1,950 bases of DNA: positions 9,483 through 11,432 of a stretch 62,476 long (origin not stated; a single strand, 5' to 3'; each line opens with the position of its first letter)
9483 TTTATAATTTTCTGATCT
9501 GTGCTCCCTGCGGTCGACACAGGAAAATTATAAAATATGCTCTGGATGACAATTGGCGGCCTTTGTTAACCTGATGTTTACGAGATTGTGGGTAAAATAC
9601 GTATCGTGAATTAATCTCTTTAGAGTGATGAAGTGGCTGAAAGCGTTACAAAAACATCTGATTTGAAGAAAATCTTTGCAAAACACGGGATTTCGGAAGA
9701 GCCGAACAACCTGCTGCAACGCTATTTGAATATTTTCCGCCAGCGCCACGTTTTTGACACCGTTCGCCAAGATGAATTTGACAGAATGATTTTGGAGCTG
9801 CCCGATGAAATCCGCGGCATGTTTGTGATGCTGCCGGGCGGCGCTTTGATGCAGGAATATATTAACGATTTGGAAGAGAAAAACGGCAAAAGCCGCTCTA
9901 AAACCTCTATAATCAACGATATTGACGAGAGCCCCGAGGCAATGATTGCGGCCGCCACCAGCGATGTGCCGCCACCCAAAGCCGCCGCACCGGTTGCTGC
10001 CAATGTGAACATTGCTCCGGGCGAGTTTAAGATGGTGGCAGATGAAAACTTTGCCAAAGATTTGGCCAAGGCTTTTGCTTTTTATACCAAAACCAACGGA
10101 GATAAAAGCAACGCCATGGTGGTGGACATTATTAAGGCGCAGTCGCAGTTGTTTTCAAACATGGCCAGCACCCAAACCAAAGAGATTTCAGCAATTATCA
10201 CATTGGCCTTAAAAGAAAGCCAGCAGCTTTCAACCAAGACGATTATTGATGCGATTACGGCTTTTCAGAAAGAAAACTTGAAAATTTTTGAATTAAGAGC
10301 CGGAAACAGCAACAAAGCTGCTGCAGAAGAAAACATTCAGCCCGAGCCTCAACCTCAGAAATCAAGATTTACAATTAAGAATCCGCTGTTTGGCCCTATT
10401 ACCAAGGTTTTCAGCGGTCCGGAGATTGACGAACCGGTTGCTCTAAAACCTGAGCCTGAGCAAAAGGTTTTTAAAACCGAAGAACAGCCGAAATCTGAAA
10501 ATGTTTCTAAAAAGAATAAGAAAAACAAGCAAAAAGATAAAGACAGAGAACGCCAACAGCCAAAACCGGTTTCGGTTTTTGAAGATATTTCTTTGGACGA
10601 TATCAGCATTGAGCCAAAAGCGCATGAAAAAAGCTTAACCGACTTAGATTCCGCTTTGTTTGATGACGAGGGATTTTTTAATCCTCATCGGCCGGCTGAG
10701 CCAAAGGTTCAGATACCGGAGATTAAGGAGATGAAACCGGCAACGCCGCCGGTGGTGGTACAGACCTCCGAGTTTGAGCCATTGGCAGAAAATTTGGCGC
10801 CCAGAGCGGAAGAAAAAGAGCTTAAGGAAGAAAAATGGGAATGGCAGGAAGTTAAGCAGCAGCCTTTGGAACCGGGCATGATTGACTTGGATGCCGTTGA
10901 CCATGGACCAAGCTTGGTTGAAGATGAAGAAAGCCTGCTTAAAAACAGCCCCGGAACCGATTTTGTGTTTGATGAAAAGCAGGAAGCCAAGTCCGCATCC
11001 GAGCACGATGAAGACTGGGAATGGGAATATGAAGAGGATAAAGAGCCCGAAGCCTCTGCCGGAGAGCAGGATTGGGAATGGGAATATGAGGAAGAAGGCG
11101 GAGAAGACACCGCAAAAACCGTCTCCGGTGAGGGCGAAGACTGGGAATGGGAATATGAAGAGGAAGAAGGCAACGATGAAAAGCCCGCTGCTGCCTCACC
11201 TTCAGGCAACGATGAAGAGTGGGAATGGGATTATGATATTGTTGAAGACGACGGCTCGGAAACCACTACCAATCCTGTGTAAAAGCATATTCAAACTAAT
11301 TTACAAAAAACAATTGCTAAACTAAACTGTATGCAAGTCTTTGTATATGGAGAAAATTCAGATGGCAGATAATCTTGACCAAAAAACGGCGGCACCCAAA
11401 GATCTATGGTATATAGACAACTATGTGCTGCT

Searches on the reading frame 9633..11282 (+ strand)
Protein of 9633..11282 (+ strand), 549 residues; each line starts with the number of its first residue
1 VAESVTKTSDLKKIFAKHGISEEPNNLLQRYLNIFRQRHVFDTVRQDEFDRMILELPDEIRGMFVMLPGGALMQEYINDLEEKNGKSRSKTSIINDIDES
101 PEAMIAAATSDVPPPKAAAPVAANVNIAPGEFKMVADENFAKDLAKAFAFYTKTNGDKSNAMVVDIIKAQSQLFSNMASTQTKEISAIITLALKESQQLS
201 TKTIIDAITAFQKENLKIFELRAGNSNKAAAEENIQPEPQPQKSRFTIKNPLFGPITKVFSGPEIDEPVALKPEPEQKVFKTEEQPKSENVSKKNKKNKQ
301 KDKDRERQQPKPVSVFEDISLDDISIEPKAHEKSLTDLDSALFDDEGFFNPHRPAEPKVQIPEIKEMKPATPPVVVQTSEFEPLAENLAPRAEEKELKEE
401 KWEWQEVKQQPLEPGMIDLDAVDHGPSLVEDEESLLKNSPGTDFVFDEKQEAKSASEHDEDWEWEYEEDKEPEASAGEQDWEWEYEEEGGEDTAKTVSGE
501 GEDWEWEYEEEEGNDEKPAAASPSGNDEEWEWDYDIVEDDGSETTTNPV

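Call 26: search_protein_families(library=pfam, proteins=[window:9633-11282:+], max_evalue=0.0001)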
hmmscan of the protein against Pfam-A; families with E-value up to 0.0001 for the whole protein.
window:9633-11282:+ (549 aa): 0 families

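Call 75: search_protein_families(library=pfam, proteins=[window:9633-11282:+], max_evalue=1)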
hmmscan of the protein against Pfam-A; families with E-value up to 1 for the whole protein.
window:9633-11282:+ (549 aa): 1 family
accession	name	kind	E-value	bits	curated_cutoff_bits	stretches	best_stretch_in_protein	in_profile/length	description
PF12049.13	DUF3531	-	0.13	12.6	25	1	169-231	74-136/143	Protein of unknown function (DUF3531)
